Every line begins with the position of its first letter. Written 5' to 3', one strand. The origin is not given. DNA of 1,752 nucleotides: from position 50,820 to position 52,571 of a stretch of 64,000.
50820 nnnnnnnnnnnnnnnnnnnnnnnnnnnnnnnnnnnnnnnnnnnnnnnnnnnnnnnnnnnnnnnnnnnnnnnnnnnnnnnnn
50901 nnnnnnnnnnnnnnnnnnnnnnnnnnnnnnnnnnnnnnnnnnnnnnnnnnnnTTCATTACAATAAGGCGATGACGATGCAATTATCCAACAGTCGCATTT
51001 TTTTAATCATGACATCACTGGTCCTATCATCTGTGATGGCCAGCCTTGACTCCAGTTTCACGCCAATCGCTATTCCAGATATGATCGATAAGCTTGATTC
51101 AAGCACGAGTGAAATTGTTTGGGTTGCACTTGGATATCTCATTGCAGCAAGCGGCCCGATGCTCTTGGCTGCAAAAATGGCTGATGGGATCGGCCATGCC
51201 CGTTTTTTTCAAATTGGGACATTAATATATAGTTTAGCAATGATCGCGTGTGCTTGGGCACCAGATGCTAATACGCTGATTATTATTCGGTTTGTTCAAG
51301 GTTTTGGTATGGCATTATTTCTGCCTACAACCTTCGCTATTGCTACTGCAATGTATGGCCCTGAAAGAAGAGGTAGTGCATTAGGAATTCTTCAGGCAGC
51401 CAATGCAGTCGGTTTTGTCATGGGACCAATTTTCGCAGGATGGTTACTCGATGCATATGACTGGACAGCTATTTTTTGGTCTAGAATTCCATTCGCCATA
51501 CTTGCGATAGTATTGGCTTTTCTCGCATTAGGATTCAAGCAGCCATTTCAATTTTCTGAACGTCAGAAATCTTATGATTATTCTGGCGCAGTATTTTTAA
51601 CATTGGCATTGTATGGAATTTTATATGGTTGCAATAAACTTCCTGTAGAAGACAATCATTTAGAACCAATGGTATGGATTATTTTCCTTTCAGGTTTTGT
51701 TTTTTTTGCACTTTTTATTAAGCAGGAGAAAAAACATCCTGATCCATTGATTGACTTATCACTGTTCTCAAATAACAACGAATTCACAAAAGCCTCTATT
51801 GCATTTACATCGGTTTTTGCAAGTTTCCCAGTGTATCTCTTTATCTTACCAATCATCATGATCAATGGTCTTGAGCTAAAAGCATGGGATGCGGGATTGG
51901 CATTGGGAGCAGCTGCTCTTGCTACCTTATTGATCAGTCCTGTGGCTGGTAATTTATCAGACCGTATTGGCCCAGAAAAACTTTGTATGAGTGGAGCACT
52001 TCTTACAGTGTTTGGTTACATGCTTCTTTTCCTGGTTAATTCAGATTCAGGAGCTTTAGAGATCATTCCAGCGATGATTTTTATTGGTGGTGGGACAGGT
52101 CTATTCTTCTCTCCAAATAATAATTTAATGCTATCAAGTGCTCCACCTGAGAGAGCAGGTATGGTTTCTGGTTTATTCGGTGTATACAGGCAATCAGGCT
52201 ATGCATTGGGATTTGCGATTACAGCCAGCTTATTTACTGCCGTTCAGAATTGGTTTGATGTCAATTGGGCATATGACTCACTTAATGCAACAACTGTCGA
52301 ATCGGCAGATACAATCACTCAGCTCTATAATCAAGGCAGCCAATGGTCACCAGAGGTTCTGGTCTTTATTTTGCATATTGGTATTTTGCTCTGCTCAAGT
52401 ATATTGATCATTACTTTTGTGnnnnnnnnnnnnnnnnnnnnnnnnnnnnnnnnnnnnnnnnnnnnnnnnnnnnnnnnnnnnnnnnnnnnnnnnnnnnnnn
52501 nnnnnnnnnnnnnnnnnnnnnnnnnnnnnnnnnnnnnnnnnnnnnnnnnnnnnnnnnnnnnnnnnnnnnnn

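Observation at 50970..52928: MFS permease fused through an extra 15th helix to a periplasmic c-type cytochrome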

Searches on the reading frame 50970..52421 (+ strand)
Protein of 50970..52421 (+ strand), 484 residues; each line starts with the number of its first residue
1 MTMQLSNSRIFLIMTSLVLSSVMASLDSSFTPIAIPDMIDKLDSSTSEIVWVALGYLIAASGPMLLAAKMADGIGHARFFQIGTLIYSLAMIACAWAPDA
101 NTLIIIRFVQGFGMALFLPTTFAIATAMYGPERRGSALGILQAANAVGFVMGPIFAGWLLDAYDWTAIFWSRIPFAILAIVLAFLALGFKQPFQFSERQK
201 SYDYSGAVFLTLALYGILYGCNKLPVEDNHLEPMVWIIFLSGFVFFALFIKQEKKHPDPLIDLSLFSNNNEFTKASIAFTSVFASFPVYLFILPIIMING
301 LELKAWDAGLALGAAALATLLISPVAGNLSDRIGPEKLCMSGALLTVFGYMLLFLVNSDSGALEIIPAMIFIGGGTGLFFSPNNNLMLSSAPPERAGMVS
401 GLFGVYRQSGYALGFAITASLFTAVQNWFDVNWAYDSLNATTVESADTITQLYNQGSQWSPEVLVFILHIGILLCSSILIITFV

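Call 41: search_solved_structures(query=window:50970-52421:+, max_evalue=0.00001)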
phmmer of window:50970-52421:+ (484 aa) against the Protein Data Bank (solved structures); distinct sequences matched with E-value up to 0.00001: 21.
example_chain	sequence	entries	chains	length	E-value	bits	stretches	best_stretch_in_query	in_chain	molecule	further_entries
7y58_A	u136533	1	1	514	2.5e-37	131.9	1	9-427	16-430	Antiseptic resistance protein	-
29om_A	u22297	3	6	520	2.6e-37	131.8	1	9-427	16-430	Antiseptic resistance protein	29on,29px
8zar_J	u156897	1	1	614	5.2e-31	111.1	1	11-430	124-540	Multidrug export protein EmrB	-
8zal_J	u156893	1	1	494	6e-31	110.9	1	12-430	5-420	Multidrug export protein EmrB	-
9vhd_B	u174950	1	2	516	1.8e-25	92.9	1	21-467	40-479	Putative MFS-type transporter EfpA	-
8ufe_A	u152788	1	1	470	4.8e-25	91.4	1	21-466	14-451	Integral membrane efflux protein EfpA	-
9bii_A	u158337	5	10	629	7.8e-23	84.1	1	21-423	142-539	Uncharacterized MFS-type transporter EfpA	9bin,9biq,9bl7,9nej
8ufd_A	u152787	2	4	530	9.2e-23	83.9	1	20-424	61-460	Integral membrane efflux protein EFPA | Efflux pump A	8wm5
8x6x_A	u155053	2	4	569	1.1e-22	83.6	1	20-423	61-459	Uncharacterized MFS-type transporter EfpA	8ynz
7d5q_A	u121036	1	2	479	2.4e-18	69.3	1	50-423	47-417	Drug transporter, putative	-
7d5p_A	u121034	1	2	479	3.3e-18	68.9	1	50-423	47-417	Drug transporter, putative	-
8pnl_A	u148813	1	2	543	2.6e-16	62.6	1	23-418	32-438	Putative triacylglyceride transporter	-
8tte_A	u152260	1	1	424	1.1e-06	30.9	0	282-350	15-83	Quinolone resistance protein NorA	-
8tth_A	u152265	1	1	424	1.1e-06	30.9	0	282-351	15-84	Quinolone resistance protein NorA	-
7lo7_Z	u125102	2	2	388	1.2e-06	30.8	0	282-351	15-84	Quinolone resistance protein NorA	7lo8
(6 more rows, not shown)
